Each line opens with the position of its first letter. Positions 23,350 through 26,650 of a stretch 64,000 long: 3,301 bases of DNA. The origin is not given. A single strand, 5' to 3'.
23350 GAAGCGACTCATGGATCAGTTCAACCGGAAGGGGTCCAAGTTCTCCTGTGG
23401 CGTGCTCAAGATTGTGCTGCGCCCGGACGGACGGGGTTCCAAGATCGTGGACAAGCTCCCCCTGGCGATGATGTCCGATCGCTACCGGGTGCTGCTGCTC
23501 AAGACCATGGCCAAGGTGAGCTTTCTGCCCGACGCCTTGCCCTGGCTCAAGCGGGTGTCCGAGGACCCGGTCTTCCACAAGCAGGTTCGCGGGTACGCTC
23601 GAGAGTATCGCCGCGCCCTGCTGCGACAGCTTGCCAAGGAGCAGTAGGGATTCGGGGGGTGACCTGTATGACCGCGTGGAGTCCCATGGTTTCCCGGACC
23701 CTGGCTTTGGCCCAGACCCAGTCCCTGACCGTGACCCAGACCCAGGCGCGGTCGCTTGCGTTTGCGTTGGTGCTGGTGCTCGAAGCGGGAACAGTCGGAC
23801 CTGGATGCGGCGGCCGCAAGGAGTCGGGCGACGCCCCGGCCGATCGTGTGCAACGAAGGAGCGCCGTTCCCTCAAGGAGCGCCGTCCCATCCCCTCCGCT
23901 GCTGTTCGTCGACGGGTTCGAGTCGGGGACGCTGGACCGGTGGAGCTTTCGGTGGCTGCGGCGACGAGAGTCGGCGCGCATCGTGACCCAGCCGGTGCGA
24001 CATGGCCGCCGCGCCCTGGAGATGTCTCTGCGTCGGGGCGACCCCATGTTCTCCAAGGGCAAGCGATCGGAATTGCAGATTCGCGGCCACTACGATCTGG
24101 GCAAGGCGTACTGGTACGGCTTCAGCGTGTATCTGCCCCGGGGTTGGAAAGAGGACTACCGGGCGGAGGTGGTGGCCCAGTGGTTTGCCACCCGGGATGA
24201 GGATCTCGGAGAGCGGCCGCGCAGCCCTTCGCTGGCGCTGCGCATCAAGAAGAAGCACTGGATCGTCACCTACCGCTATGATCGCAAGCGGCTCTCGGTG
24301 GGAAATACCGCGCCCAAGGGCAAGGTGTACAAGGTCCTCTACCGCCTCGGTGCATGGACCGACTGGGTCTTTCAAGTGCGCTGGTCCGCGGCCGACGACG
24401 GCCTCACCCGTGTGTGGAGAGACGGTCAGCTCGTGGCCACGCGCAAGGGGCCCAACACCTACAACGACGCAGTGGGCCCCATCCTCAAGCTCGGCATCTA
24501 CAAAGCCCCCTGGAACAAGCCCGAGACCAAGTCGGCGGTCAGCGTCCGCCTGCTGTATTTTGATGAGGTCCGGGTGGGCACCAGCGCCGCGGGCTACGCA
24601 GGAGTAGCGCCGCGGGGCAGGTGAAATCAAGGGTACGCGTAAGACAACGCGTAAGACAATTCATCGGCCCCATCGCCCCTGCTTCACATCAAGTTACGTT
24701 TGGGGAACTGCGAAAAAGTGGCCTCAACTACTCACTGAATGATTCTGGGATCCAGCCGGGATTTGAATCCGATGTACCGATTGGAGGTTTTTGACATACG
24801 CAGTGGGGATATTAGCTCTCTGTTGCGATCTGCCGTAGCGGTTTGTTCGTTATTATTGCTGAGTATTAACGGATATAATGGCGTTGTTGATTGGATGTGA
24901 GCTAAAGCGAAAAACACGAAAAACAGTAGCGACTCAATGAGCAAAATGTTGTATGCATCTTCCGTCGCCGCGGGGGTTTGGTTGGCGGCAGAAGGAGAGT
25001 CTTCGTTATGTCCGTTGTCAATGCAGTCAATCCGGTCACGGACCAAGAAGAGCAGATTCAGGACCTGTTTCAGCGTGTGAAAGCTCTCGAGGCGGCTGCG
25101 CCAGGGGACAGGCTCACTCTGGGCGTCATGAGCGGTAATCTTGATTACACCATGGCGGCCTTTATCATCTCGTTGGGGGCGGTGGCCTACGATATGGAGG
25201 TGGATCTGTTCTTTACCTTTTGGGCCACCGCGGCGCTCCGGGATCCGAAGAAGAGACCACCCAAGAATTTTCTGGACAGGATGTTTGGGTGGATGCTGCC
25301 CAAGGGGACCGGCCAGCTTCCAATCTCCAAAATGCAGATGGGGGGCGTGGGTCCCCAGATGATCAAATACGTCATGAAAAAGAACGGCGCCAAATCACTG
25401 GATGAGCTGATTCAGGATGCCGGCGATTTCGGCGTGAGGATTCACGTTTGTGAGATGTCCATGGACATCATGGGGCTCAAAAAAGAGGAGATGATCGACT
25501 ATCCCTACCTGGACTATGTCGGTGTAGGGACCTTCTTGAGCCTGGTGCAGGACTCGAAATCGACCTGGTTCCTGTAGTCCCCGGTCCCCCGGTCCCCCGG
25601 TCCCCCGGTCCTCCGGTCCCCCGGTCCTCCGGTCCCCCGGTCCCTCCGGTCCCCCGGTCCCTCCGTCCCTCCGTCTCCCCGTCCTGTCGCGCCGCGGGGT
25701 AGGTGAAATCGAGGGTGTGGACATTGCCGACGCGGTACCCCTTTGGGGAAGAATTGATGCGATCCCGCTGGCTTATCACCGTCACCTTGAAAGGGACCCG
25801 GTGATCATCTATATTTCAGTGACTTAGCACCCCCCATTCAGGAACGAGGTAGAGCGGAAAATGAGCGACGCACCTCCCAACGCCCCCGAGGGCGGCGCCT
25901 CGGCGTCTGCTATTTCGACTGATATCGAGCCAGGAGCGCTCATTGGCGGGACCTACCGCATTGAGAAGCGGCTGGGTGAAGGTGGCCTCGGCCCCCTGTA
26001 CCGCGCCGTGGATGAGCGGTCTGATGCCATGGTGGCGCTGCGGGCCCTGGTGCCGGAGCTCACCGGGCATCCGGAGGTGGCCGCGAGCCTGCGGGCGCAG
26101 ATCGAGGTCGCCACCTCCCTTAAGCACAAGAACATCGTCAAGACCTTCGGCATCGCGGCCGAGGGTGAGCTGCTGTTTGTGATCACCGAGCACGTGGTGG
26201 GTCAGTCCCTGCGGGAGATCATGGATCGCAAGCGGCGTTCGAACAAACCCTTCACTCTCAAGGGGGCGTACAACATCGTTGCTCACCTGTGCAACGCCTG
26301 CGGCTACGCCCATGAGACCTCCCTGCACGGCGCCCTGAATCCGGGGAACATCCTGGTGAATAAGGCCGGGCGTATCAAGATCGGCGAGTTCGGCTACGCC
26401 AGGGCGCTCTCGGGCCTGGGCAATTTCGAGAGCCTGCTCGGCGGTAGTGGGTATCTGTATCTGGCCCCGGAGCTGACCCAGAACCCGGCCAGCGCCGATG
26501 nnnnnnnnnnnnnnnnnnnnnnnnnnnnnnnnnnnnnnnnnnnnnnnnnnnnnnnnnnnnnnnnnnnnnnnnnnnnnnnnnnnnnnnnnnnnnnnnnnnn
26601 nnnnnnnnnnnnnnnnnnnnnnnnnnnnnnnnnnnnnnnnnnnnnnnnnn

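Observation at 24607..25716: A 1.1 kb low-GC segment carrying a DsrE-family gene is bracketed by 28-bp imperfect direct repeats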

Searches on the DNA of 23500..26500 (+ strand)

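Call 7: search_rna_families(source=window, start=23500, end=26500, threshold=evalue, max_evalue=1)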
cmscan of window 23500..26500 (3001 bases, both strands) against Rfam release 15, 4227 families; matches with E-value up to 1: 0.
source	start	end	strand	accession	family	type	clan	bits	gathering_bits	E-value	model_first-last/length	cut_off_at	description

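Call 84: search_dna_similar(query=window:24604-25716:+, collection=plasmids, mode=distant, max_rows=8)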
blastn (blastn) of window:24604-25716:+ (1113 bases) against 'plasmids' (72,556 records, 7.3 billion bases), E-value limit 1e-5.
No match.

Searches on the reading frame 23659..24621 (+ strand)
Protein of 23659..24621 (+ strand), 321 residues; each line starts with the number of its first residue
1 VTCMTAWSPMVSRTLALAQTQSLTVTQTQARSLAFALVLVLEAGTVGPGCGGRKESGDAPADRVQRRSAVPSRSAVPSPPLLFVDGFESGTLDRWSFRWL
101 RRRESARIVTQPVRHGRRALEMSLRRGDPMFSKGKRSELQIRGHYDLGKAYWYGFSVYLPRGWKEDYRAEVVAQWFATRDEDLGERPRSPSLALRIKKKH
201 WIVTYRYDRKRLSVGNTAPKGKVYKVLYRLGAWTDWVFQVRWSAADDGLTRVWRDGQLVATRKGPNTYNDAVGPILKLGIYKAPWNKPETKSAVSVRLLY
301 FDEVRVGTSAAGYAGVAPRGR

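Call 10: search_protein_families(library=pfam, proteins=[window:23659-24621:+], max_evalue=0.01)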
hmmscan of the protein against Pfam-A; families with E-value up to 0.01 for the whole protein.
window:23659-24621:+ (321 aa): 1 family
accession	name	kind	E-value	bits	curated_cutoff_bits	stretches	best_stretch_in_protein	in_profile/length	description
PF14099.13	Polysacc_lyase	-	6.2e-43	147.6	29.9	1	87-305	1-210/210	Polysaccharide lyase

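Call 11: search_protein_families(library=ncbifam, proteins=[window:23659-24621:+], max_evalue=0.01)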
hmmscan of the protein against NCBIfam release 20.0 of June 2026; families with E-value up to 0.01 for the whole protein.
window:23659-24621:+ (321 aa): 0 families

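Call 12: find_related_loci(query=window:23659-24621:+, collection=genome_contigs, flank=10000)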
Query window:23659-24621:+ (321 aa) in genome_contigs; peptide patterns used: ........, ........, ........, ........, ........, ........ (x = any residue, [..] = any of these).
99 stretches matched a pattern; 1 encode a relative of the query (tblastn E <= 1e-3); 1 distinct loci.
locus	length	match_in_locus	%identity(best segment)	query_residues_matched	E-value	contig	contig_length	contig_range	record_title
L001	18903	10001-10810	73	49-321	1e-128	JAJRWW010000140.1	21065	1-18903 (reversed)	MAG: Myxococcota bacterium isolate Dive96_bin2.67 k141_802226, whole genome shotgun sequence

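Call 30: find_homologous_proteins(query=window:23659-24621:+)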
Query window:23659-24621:+ (321 aa): 66 proteins with E <= 0.001 among 4345 candidates.
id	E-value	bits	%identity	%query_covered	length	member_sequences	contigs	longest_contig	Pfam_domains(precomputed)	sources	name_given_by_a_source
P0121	3.4e-150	518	82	89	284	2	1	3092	PF14099.14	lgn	-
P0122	6.4e-146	504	80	89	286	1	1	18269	PF14099.14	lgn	-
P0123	1.9e-144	499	86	74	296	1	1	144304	PF14099.14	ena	-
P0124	1.2e-135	470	75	89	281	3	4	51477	PF14099.14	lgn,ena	-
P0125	1.6e-131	456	75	85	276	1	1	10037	PF14099.14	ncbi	-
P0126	9.0e-127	441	73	85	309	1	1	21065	PF14099.14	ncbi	-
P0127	1.0e-113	398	64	88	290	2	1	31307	PF14099.14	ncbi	ncbi:MAG: polysaccharide lyase [bacterium]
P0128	1.6e-109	384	61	92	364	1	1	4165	PF14099.14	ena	-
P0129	4.2e-100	353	61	79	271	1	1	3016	PF14099.14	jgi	jgi:hypothetical protein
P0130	1.7e-99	351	55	94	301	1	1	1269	PF14099.14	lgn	-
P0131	1.5e-94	335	59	74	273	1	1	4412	PF14099.14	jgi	jgi:Polysaccharide lyase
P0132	4.7e-87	310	52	91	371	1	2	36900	PF14099.14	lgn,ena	-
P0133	4.7e-87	310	58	75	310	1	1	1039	PF14099.14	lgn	-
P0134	4.8e-87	310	54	81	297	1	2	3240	PF14099.14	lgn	-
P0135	5.4e-87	310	59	74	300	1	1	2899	PF14099.14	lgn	-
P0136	2.5e-83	298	55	75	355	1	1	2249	PF14099.14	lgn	-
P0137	2.1e-81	292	55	75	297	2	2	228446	PF14099.14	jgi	jgi:hypothetical protein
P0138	1.7e-75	272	50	74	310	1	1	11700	PF14099.14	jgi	jgi:Polysaccharide lyase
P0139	1.6e-72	262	53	74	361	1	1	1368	PF14099.14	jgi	-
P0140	9.5e-66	240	49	75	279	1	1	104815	PF14099.14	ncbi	-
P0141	1.8e-63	233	48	74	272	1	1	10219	PF14099.14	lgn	-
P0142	1.6e-62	229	48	76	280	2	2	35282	PF14099.14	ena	-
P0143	1.3e-61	227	45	78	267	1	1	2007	PF14099.14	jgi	jgi:hypothetical protein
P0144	9.8e-61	224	47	79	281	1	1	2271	PF14099.14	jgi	jgi:hypothetical protein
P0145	3.3e-60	222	49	72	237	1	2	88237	PF14099.14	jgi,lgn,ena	-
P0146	5.6e-59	218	46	75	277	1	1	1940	PF14099.14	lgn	-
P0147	7.8e-56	208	41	79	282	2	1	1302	PF14099.14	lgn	-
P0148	3.7e-55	205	46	75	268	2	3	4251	PF14099.14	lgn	-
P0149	1.3e-53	200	42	75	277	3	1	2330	PF14099.14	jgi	jgi:hypothetical protein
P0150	4.8e-53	198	41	77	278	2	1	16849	PF14099.14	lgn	-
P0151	5.7e-53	198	39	87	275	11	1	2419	PF14099.14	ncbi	-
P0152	1.9e-51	193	43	75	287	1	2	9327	PF14099.14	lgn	-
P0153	3.8e-49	186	40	77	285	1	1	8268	PF14099.14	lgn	-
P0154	5.4e-49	185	40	75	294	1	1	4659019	PF14099.14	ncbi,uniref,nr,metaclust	ncbi:polysaccharide lyase [Gloeobacter violaceus]|uniref:Gll4265 protein n=1 Tax=Gloeobacter violace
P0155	7.4e-49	185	41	73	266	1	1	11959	PF14099.14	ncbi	-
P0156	3.4e-48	182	42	74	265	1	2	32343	PF14099.14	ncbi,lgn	-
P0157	9.6e-46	174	41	75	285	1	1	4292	PF14099.14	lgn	-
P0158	1.5e-45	174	42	60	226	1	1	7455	PF14099.14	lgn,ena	-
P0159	8.5e-45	171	42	70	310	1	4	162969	PF14099.14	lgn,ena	-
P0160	1.4e-44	171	40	78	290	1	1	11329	PF14099.14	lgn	-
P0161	3.3e-44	169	41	70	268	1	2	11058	PF14099.14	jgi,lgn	-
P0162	9.2e-44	168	39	73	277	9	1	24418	PF14099.14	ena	-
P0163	1.3e-43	167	39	76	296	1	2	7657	PF14099.14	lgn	-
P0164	2.5e-43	166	39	74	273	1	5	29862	PF14099.14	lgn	-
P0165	2.3e-40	157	43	56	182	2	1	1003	PF14099.14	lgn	-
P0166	1.7e-39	154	39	75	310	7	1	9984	PF14099.14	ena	-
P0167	3.0e-39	153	38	79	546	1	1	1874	PF14099.14,PF00353.26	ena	-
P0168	3.4e-38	150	38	75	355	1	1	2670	PF14099.14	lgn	-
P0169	5.9e-38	149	38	74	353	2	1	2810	PF14099.14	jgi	-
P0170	1.4e-37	148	38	75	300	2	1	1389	PF14099.14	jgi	-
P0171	5.5e-37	146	40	74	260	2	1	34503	PF14099.14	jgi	jgi:hypothetical protein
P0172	3.1e-36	143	36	79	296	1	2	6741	PF14099.14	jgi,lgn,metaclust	metaclust:\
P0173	7.8e-36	142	38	69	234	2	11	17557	PF14099.14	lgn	-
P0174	6.8e-35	139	41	54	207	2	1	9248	PF14099.14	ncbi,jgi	ncbi:MAG: polysaccharide lyase, partial [Gammaproteobacteria bacterium]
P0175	9.2e-33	132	39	72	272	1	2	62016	PF14099.14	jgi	jgi:hypothetical protein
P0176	2.0e-32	131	32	75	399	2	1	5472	PF14099.14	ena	-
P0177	2.7e-32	130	35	75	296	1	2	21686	PF14099.14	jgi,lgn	jgi:hypothetical protein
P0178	4.5e-32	129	36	78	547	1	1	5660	PF14099.14,PF00353.26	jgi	jgi:hypothetical protein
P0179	3.1e-30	123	34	74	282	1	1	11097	PF14099.14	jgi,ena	-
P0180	9.9e-29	118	39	71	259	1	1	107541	PF14099.14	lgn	-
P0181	2.1e-27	114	36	58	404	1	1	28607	PF17957.8,PF14099.14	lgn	-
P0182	2.8e-27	114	36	72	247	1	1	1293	PF14099.14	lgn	-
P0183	4.1e-27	113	35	69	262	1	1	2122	PF14099.14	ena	-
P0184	2.8e-25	107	32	75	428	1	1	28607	PF17957.8,PF14099.14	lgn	-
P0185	4.5e-18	83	33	54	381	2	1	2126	PF14099.14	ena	-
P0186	1.1e-4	39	26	66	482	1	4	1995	PF14099.14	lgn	-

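Call 32: find_encoding_contigs(protein=P0123, flank=6000, max_places=2)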
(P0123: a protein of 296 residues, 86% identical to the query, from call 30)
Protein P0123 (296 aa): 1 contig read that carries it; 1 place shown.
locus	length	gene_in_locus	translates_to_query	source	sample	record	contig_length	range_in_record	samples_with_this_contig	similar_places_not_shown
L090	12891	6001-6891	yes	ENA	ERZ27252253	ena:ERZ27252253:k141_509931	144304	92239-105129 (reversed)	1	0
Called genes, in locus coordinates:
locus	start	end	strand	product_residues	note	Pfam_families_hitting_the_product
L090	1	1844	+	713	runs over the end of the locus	PF00512:HisKA, PF02518:HATPase_c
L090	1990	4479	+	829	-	PF13428:TPR_14 (faint), PF13432:TPR_16 (faint), PF07719:TPR_2 (faint), PF14559:TPR_19 (weak)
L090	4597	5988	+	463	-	PF13646:HEAT_2 (weak)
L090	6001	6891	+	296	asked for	PF14099:Polysacc_lyase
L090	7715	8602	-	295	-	-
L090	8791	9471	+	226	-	PF16264:SatD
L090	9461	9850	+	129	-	-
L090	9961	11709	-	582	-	-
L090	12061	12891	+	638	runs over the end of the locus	PF00069:Pkinase, PF07714:PK_Tyr_Ser-Thr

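Call 33: find_encoding_contigs(protein=P0122, flank=6000, max_places=2)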
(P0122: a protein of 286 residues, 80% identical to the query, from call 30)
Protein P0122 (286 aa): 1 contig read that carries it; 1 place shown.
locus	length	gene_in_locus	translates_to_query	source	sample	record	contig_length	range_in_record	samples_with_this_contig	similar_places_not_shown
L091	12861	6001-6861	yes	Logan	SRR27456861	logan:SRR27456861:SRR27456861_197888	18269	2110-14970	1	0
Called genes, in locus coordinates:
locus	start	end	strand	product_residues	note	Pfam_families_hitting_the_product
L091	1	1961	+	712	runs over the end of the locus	-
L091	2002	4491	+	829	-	PF13428:TPR_14 (faint), PF13432:TPR_16 (faint), PF14559:TPR_19 (faint), PF25062:ARM_TT21_N (faint), PF07719:TPR_2 (faint)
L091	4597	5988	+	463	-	-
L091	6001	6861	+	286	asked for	PF14099:Polysacc_lyase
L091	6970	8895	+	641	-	PF00069:Pkinase, PF07714:PK_Tyr_Ser-Thr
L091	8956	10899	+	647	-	PF07698:7TM-7TMR_HD (faint), PF08668:HDOD (weak), PF01966:HD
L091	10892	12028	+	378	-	PF13091:PLDc_2, PF00614:PLDc (faint), PF13091:PLDc_2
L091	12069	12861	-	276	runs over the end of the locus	PF12974:Phosphonate-bd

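Call 38: find_encoding_contigs(protein=P0121, flank=6000, max_places=3)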
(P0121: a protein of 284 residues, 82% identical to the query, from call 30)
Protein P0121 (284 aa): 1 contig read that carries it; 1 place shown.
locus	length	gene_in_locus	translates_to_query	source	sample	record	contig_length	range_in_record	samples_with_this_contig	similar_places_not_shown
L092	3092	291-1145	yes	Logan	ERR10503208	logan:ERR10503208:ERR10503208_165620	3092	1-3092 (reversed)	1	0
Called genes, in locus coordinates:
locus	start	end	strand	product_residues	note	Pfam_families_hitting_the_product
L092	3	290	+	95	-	?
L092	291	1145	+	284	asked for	PF14099:Polysacc_lyase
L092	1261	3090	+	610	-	?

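Call 39: find_encoding_contigs(protein=P0124, flank=6000, max_places=4)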
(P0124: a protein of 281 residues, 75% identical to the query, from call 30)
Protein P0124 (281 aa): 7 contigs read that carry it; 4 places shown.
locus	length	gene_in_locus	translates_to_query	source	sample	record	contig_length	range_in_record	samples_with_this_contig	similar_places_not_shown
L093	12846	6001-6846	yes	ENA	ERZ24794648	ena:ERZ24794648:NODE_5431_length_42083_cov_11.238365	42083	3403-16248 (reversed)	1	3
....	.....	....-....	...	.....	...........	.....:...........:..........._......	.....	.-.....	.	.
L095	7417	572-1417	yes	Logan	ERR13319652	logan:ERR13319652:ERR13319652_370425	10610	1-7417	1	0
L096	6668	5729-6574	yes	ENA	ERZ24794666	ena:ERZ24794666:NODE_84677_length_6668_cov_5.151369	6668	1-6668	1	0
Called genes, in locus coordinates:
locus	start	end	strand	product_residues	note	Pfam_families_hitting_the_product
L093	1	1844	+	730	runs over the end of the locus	-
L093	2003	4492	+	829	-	PF14559:TPR_19 (faint), PF25062:ARM_TT21_N (faint), PF07719:TPR_2 (faint), PF13432:TPR_16 (weak)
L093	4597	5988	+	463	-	PF13646:HEAT_2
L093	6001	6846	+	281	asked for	PF14099:Polysacc_lyase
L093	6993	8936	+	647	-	PF00069:Pkinase, PF07714:PK_Tyr_Ser-Thr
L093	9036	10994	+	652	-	PF07698:7TM-7TMR_HD (weak), PF08668:HDOD (weak), PF01966:HD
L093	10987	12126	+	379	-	PF13091:PLDc_2, PF00614:PLDc (faint), PF13091:PLDc_2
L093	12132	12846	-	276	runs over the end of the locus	PF12974:Phosphonate-bd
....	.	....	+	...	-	?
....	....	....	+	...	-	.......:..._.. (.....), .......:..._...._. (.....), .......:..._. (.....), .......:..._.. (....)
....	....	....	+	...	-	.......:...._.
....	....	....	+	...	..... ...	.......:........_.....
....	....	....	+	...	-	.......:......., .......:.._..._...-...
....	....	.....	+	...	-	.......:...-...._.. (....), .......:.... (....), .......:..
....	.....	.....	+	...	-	?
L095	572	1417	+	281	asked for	PF14099:Polysacc_lyase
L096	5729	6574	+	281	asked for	PF14099:Polysacc_lyase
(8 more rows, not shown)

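Call 40: find_encoding_contigs(protein=P0125, flank=6000, max_places=2)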
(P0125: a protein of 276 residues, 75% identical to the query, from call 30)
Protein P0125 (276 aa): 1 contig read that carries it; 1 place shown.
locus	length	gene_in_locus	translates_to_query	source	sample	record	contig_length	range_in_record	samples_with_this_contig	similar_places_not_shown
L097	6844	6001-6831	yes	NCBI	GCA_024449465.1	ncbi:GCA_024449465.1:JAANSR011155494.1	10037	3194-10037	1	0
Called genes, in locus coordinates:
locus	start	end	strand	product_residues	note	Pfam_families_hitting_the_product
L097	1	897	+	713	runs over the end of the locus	PF00512:HisKA, PF02518:HATPase_c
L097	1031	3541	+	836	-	PF13428:TPR_14 (faint), PF13432:TPR_16 (faint), PF07719:TPR_2 (faint), PF14559:TPR_19 (faint), PF25062:ARM_TT21_N (faint), PF13181:TPR_8 (faint)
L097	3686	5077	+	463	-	PF13646:HEAT_2 (weak)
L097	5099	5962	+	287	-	PF00106:adh_short, PF08659:KR, PF13561:adh_short_C2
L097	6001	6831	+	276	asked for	PF14099:Polysacc_lyase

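Call 57: search_protein_families(library=pfam, proteins=[L090:7715-8599:-, L090:8791-9468:+, L090:9461-9847:+, L090:9961-11706:-, L090:7076-7360:+], max_evalue=0.01)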
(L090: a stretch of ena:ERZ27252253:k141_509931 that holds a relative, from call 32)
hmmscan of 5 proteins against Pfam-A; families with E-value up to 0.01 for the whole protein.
L090:7715-8599:- (294 aa): 1 family
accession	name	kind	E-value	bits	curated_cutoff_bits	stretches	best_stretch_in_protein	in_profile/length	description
PF06744.18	IcmF_C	-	0.0033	18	26.7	1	123-187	31-93/106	Type VI secretion protein IcmF C2-like domain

L090:8791-9468:+ (226 aa): 1 family
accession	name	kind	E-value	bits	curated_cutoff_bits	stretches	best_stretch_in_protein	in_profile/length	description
PF16264.11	SatD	-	1.8e-10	41.3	29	1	14-158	4-142/211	SatD family (SatD)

L090:9461-9847:+ (129 aa): 0 families

L090:9961-11706:- (581 aa): 0 families

L090:7076-7360:+ (95 aa): 0 families
